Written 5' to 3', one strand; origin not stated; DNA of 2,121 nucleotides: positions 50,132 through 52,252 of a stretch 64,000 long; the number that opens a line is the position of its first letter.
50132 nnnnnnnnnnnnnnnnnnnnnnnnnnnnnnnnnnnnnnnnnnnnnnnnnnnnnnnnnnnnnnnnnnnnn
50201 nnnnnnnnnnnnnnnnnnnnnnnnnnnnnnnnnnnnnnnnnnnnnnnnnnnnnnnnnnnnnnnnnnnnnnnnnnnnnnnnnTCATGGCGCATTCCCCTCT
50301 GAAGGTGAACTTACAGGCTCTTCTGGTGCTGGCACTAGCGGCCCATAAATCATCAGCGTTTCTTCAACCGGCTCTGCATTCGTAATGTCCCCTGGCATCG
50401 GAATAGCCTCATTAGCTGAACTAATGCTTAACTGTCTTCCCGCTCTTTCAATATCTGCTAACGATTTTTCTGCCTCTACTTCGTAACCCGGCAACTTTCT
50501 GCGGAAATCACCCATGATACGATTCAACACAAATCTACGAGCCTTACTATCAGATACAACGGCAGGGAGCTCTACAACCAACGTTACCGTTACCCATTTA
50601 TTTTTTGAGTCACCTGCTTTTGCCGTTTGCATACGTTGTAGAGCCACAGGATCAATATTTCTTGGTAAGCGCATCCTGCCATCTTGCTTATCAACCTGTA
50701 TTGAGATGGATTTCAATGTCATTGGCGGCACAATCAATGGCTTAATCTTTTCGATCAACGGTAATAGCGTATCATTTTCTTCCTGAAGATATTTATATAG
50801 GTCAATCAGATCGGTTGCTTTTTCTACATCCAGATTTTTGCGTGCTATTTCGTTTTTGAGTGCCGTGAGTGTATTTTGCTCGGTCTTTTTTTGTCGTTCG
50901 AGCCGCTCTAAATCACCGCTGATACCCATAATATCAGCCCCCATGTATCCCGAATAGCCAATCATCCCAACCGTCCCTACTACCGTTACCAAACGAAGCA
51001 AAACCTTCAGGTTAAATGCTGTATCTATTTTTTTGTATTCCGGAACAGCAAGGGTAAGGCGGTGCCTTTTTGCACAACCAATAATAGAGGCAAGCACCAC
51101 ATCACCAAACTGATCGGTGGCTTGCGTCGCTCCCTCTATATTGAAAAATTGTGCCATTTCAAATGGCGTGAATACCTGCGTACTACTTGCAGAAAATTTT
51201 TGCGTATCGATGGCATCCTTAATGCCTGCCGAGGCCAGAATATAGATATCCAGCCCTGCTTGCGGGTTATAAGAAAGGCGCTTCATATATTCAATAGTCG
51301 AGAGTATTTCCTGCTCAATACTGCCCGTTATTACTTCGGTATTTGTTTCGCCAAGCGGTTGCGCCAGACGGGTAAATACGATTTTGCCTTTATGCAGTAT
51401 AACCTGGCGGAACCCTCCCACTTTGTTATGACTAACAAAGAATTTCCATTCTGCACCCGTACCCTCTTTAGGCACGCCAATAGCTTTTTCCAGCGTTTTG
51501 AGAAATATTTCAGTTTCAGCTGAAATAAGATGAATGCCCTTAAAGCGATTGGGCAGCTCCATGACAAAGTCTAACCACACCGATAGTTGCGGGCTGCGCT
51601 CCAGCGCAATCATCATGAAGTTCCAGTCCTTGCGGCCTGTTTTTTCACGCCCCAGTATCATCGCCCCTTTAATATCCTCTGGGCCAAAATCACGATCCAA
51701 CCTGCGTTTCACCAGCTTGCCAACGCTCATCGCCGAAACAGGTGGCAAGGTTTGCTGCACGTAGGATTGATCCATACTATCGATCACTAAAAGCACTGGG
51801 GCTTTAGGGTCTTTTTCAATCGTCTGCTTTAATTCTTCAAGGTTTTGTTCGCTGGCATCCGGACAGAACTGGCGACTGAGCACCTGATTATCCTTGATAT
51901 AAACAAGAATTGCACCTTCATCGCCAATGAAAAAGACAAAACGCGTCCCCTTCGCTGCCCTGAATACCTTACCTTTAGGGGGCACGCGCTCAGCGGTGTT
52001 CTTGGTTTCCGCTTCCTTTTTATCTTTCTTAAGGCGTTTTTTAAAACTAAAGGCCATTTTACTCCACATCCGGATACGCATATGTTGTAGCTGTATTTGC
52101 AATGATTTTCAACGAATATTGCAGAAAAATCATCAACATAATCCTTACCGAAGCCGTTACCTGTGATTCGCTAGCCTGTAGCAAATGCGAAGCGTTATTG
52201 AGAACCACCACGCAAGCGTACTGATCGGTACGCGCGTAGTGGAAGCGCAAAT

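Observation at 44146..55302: Secretin-less type IV pilus-like machine built from two convergent operons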

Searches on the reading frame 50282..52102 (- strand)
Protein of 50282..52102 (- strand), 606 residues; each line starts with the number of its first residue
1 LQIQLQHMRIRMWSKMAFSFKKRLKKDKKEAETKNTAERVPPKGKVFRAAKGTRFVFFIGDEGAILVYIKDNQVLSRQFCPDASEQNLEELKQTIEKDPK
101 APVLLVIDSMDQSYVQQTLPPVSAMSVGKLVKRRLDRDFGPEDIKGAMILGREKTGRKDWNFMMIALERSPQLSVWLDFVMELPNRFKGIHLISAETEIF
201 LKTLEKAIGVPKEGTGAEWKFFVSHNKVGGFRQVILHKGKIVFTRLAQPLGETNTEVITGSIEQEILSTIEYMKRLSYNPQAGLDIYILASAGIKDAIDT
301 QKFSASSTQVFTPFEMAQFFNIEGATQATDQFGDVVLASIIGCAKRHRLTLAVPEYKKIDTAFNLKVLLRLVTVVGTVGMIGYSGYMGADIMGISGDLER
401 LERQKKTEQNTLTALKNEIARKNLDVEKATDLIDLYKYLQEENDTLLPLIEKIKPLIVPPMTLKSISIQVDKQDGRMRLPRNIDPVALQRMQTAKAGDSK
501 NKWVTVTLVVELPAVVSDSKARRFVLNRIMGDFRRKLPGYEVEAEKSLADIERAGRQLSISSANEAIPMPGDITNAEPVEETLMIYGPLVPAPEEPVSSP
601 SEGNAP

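Call 4: search_protein_families(library=pfam, proteins=[window:50282-52102:-], max_evalue=0.01)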
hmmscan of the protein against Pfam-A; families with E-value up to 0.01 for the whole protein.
window:50282-52102:- (606 aa): 0 families

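Call 8: search_protein_families(library=ncbifam, proteins=[window:50282-52057:-], max_evalue=0.1)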
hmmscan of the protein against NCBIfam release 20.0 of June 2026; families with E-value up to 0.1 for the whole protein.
window:50282-52057:- (591 aa): 0 families
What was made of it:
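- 50282..52057 (-): 591-aa PilM-PilN fusion with GspL-like architecture. It has a cytoplasmic actin-like domain (about aa 35-340), one TM helix, a coiled coil and a periplasmic alpha/beta domain. No Pfam or NCBIfam hit (calls 4, 8).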

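Call 9: find_homologous_proteins(query=window:50282-52057:-, max_evalue=0.001)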
Query window:50282-52057:- (591 aa): 331 proteins with E <= 0.001 among 8000 candidates; the best 120 are listed.
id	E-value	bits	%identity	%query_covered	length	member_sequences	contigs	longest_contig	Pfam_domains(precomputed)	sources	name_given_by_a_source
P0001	0.0e+0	1305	100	100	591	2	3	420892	-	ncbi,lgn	-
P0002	2.2e-221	754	57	100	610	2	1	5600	-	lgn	-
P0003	7.5e-214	729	59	96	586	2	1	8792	-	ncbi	-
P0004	3.2e-210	717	57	100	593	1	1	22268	-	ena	-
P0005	3.1e-206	704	56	100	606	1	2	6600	-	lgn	-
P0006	7.7e-203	693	55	99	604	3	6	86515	-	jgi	jgi:hypothetical protein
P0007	6.2e-187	641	53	91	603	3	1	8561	-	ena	-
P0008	5.3e-183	628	53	93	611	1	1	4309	-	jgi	jgi:hypothetical protein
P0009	2.2e-180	619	53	96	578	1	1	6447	-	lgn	-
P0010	5.1e-180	618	50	99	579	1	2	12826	-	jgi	jgi:hypothetical protein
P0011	1.2e-179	616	52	92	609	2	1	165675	-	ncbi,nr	ncbi:MAG: hypothetical protein SFW63_03965 [Alphaproteobacteria bacterium]|nr:hypothetical protein [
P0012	1.5e-176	606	53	88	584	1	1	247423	-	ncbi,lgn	-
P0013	1.1e-175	603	53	92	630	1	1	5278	-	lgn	-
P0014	2.9e-175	602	54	89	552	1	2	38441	-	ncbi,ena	-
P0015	2.9e-174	599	51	99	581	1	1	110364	-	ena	-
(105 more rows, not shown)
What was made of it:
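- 50282..52057 (-): More than 331 homologues, all unnamed (call 9).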

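Call 13: find_encoding_contigs(protein=P0001, flank=10000, max_places=3)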
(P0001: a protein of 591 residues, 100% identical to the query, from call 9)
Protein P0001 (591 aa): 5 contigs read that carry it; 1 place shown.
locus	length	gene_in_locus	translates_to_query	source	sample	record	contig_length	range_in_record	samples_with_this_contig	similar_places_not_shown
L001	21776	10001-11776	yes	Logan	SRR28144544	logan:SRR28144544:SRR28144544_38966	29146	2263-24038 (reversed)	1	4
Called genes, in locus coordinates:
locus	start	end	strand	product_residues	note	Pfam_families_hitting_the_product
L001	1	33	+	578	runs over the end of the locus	PF03460:NIR_SIR_ferr, PF01077:NIR_SIR, PF03460:NIR_SIR_ferr, PF01077:NIR_SIR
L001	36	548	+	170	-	PF13241:NAD_binding_7, PF14824:Sirohm_synth_M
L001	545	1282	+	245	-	PF01507:PAPS_reduct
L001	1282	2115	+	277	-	PF01507:PAPS_reduct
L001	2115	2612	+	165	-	-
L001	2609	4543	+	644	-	PF00009:GTP_EFTU, PF01926:MMR_HSR1 (faint), PF13191:AAA_16 (faint), PF13401:AAA_22 (faint), PF22594:GTP-eEF1A_C, PF01583:APS_kinase, PF13238:AAA_18 (weak), PF13671:AAA_33, +1 more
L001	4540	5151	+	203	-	PF09997:DUF2238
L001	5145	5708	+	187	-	PF27156:RP005_N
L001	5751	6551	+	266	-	PF00970:FAD_binding_6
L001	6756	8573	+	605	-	PF05157:MshEN, PF00437:T2SSE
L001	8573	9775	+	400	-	PF28597:T2SSF_N, PF00482:T2SSF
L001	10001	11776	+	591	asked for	-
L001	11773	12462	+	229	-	-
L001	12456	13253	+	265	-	-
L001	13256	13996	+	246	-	PF00005:ABC_tran, PF13304:AAA_21 (weak)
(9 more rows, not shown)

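Call 14: find_related_loci(query=A1, collection=genome_contigs, flank=10000)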
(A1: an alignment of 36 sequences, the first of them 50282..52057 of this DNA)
Query A1 (591 aa) in genome_contigs; peptide patterns used: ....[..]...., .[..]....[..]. (x = any residue, [..] = any of these).
108 stretches matched a pattern; 67 encode a relative of the query (tblastn E <= 1e-3); 66 distinct loci.
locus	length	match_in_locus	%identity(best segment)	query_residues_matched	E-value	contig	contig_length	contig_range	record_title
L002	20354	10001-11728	52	1-575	0e+0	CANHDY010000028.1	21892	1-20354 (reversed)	MAG: Rickettsiales bacterium isolate RE-15aug16-6 genome assembly, contig: RE-15aug16-6.fna-C28, whole genome shotgun se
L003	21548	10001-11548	53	4-528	0e+0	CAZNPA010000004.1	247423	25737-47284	MAG TPA_asm: uncultured Rickettsiales bacterium isolate binchicken_co199_43 genome assembly, contig: NODE_43_length_2474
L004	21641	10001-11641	52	29-574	0e+0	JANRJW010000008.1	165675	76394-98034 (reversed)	MAG: Alphaproteobacteria bacterium isolate bins.290 k141_1987973, whole genome shotgun sequence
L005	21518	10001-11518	53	2-531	0e+0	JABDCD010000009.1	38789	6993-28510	MAG: Alphaproteobacteria bacterium isolate BWMinControl_Nextera46_MAG5 3300020797.a:Ga0207022_10031, whole genome shotgu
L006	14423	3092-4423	55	13-456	2e-169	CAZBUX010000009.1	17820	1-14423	MAG TPA_asm: uncultured Rickettsiales bacterium isolate SRP329715_co2_1 genome assembly, contig: NODE_6118_length_17820_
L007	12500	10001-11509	49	12-531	5e-168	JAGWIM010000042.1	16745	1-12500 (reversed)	MAG: Pseudomonadota bacterium isolate REEB114 contig-150_4296, whole genome shotgun sequence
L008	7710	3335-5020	46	2-580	3e-166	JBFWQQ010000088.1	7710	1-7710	MAG: Alphaproteobacteria bacterium isolate CA_2019_TPBF_187 NODE_37741_length_7710_cov_4.132138_TPBF, whole genome shotg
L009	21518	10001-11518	47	1-527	4e-163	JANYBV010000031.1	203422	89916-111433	MAG: Alphaproteobacteria bacterium isolate 336R_metabinner_1_sub 336R_k141_1622920, whole genome shotgun sequence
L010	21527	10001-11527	49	1-527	1e-162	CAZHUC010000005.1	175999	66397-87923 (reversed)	MAG TPA_asm: uncultured Rickettsiales bacterium isolate SRP329715_co2_387 genome assembly, contig: NODE_148_length_17599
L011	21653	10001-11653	47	1-570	3e-162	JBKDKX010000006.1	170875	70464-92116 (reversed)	MAG: Alphaproteobacteria bacterium isolate samp_2119_metabat2_316 samp_2119_290121, whole genome shotgun sequence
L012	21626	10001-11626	46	29-581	2e-161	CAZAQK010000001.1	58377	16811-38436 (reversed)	MAG TPA_asm: uncultured Rickettsiales bacterium isolate SRP199154_co2_87 genome assembly, contig: NODE_303_length_58377_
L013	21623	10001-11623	47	1-553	1e-159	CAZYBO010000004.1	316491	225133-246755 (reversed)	MAG TPA_asm: uncultured Rickettsiales bacterium isolate SRP302895_co1_247 genome assembly, contig: NODE_48_length_316491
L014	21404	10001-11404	51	37-503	2e-159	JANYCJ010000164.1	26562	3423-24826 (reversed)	MAG: Alphaproteobacteria bacterium isolate 336R_metabinner_139 336R_k141_2241228, whole genome shotgun sequence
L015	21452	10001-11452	50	29-531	7e-159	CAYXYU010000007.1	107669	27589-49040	MAG TPA_asm: uncultured Rickettsiales bacterium isolate binchicken_co350_18 genome assembly, contig: NODE_254_length_107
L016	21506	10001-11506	52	11-528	4e-176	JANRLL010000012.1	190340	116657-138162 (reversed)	MAG: Rickettsiales bacterium isolate bins.21 k141_721264, whole genome shotgun sequence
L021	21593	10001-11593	43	1-527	4e-144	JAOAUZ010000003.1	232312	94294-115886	MAG: Rickettsiales bacterium isolate ssMAG-31 ss-C110, whole genome shotgun sequence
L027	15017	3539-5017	42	28-531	2e-135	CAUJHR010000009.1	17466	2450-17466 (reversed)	MAG: Pseudomonadota bacterium isolate KLAP47 genome assembly, contig: KLAP47_56415, whole genome shotgun sequence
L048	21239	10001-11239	37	1-408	1e-91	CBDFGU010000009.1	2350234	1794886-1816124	MAG: Rickettsiales bacterium isolate 65efd935-89ef-4d18-82de-10c37dfece6b genome assembly, contig: chromosome_2, whole g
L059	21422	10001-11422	34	34-525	1e-80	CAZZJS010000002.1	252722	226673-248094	MAG TPA_asm: uncultured Rickettsiales bacterium isolate SRP065251_co1_43 genome assembly, contig: NODE_5_length_252722_c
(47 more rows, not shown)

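Call 20: predict_structure(alignment_id=A1)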
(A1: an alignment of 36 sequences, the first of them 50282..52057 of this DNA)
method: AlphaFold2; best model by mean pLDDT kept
length: 591 residues; sequences in the alignment: 36
mean_pLDDT: 78.2   pTM: 0.59
mean pLDDT of the five models: 78.2, 76.7, 76.6, 76.0, 72.1
residues with pLDDT >= 90: 215; 70-90: 216; 50-70: 93; < 50: 67
segments of 3 or more residues with pLDDT < 50: 18-23, 424-428, 459-463, 478-485, 537-560, 579-591
pLDDT, mean of each block of 10 residues (from residue 1): 56 52 52 90 92 95 92 94 94 90 89 92 91 87 90 92 92 92 90 70 88 82 86 78 90 90 87 91 91 92 90 80 94 88 86 94 95 90 89 87 68 56 50 74 76 67 51 54 59 75 68 81 76 50 41 38 72 64 39 42
secondary structure, 60 per line:
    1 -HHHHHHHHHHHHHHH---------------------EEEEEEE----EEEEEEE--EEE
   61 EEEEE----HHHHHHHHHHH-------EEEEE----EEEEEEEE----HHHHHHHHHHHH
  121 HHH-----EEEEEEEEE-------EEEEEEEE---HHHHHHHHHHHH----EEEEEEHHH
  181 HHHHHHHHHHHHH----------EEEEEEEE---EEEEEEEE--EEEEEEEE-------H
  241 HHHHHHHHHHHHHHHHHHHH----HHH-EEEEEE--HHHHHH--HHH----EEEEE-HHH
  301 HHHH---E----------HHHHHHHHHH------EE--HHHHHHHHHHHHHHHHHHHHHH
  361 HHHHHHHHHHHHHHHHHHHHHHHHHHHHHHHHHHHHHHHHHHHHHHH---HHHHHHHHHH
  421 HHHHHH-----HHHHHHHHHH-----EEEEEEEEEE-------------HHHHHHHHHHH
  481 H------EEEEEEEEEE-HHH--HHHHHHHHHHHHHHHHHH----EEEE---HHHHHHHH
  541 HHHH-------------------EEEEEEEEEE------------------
elements in order: H2-16 E38-44 E49-55 E58-65 H70-80 E88-92 E97-104 H109-123 E129-137 E145-152 H156-167 E172-177 H178-193 E204-211 E215-222 E225-232 H240-260 E269-274 H277-282 E292-296 H298-304 H319-328 H339-407 H411-426 H432-441 E447-456 H470-481 E488-497 H504-521 E526-529 H533-544 E564-573
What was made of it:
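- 50282..52057 (-): AlphaFold2 mean pLDDT 78, N-domain mostly above 90 (call 20).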

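Call 23: fold_search(model_id=the predicted structure, library=pdb)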
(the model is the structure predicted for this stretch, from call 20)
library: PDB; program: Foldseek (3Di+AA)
matches with E <= 10: 1071; with E <= 0.001: 51
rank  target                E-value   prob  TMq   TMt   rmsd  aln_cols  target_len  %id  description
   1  5eou_B                3.7e-11  1.00  0.36  0.56   5.1       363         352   12  Pseudomonas aeruginosa PilM:PilN1-12 bound to ATP (released 2016-04-27)
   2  5eou_A                6.6e-11  1.00  0.36  0.59   5.4       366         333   13  Pseudomonas aeruginosa PilM:PilN1-12 bound to ATP (released 2016-04-27)
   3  5eoy_A                1.7e-10  1.00  0.35  0.53   6.2       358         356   11  Pseudomonas aeruginosa SeMet-PilM bound to ADP (released 2016-04-27)
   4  5eq6_B                3.0e-10  1.00  0.34  0.52   6.5       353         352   12  Pseudomonas aeruginosa PilM bound to AMP-PNP (released 2016-04-27)
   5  5eox_A                4.8e-10  1.00  0.34  0.51   6.3       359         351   12  Pseudomonas aeruginosa PilM bound to ADP (released 2016-04-27)
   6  5eox_B                6.7e-10  1.00  0.33  0.49   6.5       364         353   14  Pseudomonas aeruginosa PilM bound to ADP (released 2016-04-27)
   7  5eoy_B                7.5e-10  1.00  0.33  0.50   6.3       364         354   12  Pseudomonas aeruginosa SeMet-PilM bound to ADP (released 2016-04-27)
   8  5eq6_A                2.2e-09  1.00  0.35  0.52  10.2       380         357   12  Pseudomonas aeruginosa PilM bound to AMP-PNP (released 2016-04-27)
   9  3hrg                  2.5e-09  1.00  0.28  0.54   6.9       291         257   13  Crystal structure of Bacteroides thetaiotaomicron BT_3980, protein with actin-like ATPase fold and unknown function (NP_ (released 2009-06-23)
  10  4a2a_A                8.6e-09  1.00  0.31  0.45   7.5       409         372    9  Thermotoga maritima FtsA:FtsZ(336-351) (released 2012-04-25)
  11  3jc8_Ma               9.1e-09  1.00  0.35  0.54   6.2       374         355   12  Architectural model of the type IVa pilus machine in a piliated state (released 2016-03-16)
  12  3wt0_D                3.8e-08  1.00  0.32  0.47   7.5       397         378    8  Crystal Structure Analysis of Cell Division Protein (released 2015-04-29)
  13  1e4g                  5.0e-08  1.00  0.29  0.41   8.1       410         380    8  FtsA (ATP-bound form) from Thermotoga maritima (released 2000-10-18)
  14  2ych_A                5.3e-08  1.00  0.37  0.60   5.1       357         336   12  PilM-PilN type IV pilus biogenesis complex (released 2011-05-11)
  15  1e4f                  5.3e-08  1.00  0.29  0.42   7.4       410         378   10  FtsA (apo form) from Thermotoga maritima (released 2000-10-18)
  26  4pht_Y                6.1e-07  1.00  0.28  0.63   5.9       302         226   10  ATPase GspE in complex with the cytoplasmic domain of GspL from the Vibrio vulnificus type II Secretion system (released 2014-11-26)
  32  4pht_X                1.6e-06  1.00  0.27  0.60   6.2       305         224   10  ATPase GspE in complex with the cytoplasmic domain of GspL from the Vibrio vulnificus type II Secretion system (released 2014-11-26)
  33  1yf5                  1.7e-06  1.00  0.27  0.59   8.0       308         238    9  Cyto-Epsl: The Cytoplasmic Domain Of Epsl, An Inner Membrane Component Of The Type II Secretion System Of Vibrio Cholera (released 2005-05-03)
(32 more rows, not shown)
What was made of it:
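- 50282..52057 (-): Foldseek against PDB: P. aeruginosa PilM 5eou E 3.7e-11, T. thermophilus PilM 2ych, M. xanthus T4aP machine PilM 3jc8, FtsA, GspL/EpsL cytoplasmic domains 4pht and 1yf5 (call 23).
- On Type IVa pilus (T4aP): The PilM fold is met by structure (call 23).
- On Type II secretion system: The architecture matches, and the GspL cytoplasmic domains 4pht and 1yf5 are fold hits (call 23).
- PilM fold of the 591-aa protein (calls 20, 23).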

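Call 33: search_protein_families(library=pfam, proteins=[L002:3319-6789:+, L048:3937-5865:-, L009:18021-20375:-, L059:1562-3877:-, L059:3916-6639:+, L048:18115-19248:+, L003:14098-15147:-, L021:14011-14787:+, L027:7406-9406:-, L048:5990-6460:-], max_evalue=0.001)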
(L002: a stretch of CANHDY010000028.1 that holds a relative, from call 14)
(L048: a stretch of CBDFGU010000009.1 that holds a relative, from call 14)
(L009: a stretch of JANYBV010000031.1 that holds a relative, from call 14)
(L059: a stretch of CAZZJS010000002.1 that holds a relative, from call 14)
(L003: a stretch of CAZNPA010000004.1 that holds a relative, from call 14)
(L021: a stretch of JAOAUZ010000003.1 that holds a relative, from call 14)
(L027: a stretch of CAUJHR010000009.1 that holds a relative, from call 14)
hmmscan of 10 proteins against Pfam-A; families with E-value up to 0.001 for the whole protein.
L002:3319-6789:+ (1156 aa): 1 family
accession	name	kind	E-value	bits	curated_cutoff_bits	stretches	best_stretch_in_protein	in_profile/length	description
PF07992.20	Pyr_redox_2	-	3e-10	40.5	26.1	1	377-725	2-244/291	Pyridine nucleotide-disulphide oxidoreductase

L048:3937-5865:- (642 aa): 2 families
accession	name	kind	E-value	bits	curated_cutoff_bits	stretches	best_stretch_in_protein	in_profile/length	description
PF16327.10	CcmF_C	-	1.2e-68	232.2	28.7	1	314-633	1-321/323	Cytochrome c-type biogenesis protein CcmF C-terminal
PF01578.25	Cytochrom_C_asm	-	1.7e-50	172.1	29.9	1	89-295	1-210/212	Cytochrome C assembly protein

L009:18021-20375:- (784 aa): 2 families
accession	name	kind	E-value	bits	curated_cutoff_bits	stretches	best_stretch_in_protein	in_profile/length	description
PF01839.29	FG-GAP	-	2.1e-43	146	22.1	6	591-624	6-37/37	FG-GAP repeat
PF13517.12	FG-GAP_3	-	2.2e-09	38.2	26.9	0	260-305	14-58/61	FG-GAP-like repeat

L059:1562-3877:- (771 aa): 4 families
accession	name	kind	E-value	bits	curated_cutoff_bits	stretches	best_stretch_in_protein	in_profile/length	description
PF01515.24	PTA_PTB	-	1.1e-83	281.7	24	1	435-750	4-319/319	Phosphate acetyl/butaryl transferase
PF00390.24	malic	-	1.3e-30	107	23.1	1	23-155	2-182/182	Malic enzyme, N-terminal domain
PF03949.21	Malic_M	-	4e-22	79.2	23.5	1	169-364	3-231/258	Malic enzyme, NAD binding domain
PF01262.27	AlaDh_PNT_C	-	0.00064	19.6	23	0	189-290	26-129/214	Alanine dehydrogenase/PNT, C-terminal domain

L059:3916-6639:+ (907 aa): 5 families
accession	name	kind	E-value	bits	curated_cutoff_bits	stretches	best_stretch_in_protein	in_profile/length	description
PF00488.27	MutS_V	-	2.3e-85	285.7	30.2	1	658-845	1-188/188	MutS domain V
PF05192.23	MutS_III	-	4.4e-46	158.1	34.1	1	311-604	1-194/194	MutS domain III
PF01624.25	MutS_I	-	1.8e-43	147.8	20.6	1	44-161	1-112/113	MutS domain I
PF05190.23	MutS_IV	-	6.1e-23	81.4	22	1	473-563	1-91/92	MutS family domain IV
PF05188.22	MutS_II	-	3.1e-19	70.1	25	1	170-294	1-132/133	MutS domain II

L048:18115-19248:+ (377 aa): 1 family
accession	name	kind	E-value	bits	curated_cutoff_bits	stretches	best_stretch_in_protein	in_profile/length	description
PF01551.29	Peptidase_M23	-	1.3e-30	105.9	28.7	1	233-327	2-96/96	Peptidase family M23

L003:14098-15147:- (349 aa): 1 family
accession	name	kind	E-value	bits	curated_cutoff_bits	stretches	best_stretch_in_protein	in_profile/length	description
PF07963.17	N_methyl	-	8.8e-06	25.5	21.2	1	52-76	2-26/27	Prokaryotic N-terminal methylation motif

L021:14011-14787:+ (258 aa): 1 family
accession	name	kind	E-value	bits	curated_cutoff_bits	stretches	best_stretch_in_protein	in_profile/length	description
PF06912.16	DUF1275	-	1.2e-36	126.8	25.4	1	27-237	3-192/193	Protein of unknown function (DUF1275)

L027:7406-9406:- (666 aa): 4 families
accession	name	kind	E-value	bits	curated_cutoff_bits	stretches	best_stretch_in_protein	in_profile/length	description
PF00005.33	ABC_tran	-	6.2e-31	108.3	25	1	458-607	1-137/137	ABC transporter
PF00664.28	ABC_membrane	-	4e-14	53.4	28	1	131-396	2-272/274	ABC transporter transmembrane region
PF13304.12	AAA_21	-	1.3e-10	42.3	27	1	578-640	237-303/304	AAA domain, putative AbiEii toxin, Type IV TA system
PF02463.25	SMC_N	-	3.5e-08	33.6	40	1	578-649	136-211/220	RecF/RecN/SMC N terminal domain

L048:5990-6460:- (156 aa): 1 family
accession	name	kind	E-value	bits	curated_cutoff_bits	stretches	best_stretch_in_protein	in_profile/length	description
PF03100.22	CcmE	-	2.5e-31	108.4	24.6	1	33-132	1-98/99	CcmE domain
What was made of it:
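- Tried and rejected: They are a pyridine-nucleotide-disulphide oxidoreductase family protein, CcmF, an FG-GAP protein, malic enzyme, MutS and an M23 peptidase (call 33).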

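Call 88: find_related_loci(query=A1, collection=metagenome_contigs, flank=10000)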
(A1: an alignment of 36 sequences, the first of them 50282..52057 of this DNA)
Query A1 (591 aa) in metagenome_contigs; peptide patterns used: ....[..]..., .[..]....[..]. (x = any residue, [..] = any of these).
178 stretches matched a pattern; 54 encode a relative of the query (tblastn E <= 1e-3); 53 distinct loci.
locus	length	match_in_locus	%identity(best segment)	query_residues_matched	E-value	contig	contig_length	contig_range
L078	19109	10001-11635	53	36-575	0e+0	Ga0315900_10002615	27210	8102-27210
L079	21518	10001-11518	53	2-531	0e+0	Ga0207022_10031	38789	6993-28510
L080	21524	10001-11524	51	1-531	1e-173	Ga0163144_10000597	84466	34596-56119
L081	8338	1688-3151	51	28-531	3e-171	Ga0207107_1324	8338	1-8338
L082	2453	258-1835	49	9-555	4e-180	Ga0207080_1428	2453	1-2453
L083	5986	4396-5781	53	10-474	2e-165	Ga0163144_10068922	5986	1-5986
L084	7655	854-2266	53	1-460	1e-161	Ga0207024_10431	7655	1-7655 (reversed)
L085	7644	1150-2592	49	35-531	3e-157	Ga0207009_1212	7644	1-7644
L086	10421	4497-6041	46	26-562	6e-151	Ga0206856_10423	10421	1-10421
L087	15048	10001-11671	47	2-585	2e-171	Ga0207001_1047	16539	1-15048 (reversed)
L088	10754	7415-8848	47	33-531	1e-149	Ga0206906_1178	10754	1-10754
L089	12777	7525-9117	43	1-527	5e-144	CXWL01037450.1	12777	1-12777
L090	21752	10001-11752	40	1-581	4e-144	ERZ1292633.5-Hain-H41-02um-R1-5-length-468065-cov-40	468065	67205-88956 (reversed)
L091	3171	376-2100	42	14-587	4e-149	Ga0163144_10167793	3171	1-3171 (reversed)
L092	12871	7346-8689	52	1-451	8e-138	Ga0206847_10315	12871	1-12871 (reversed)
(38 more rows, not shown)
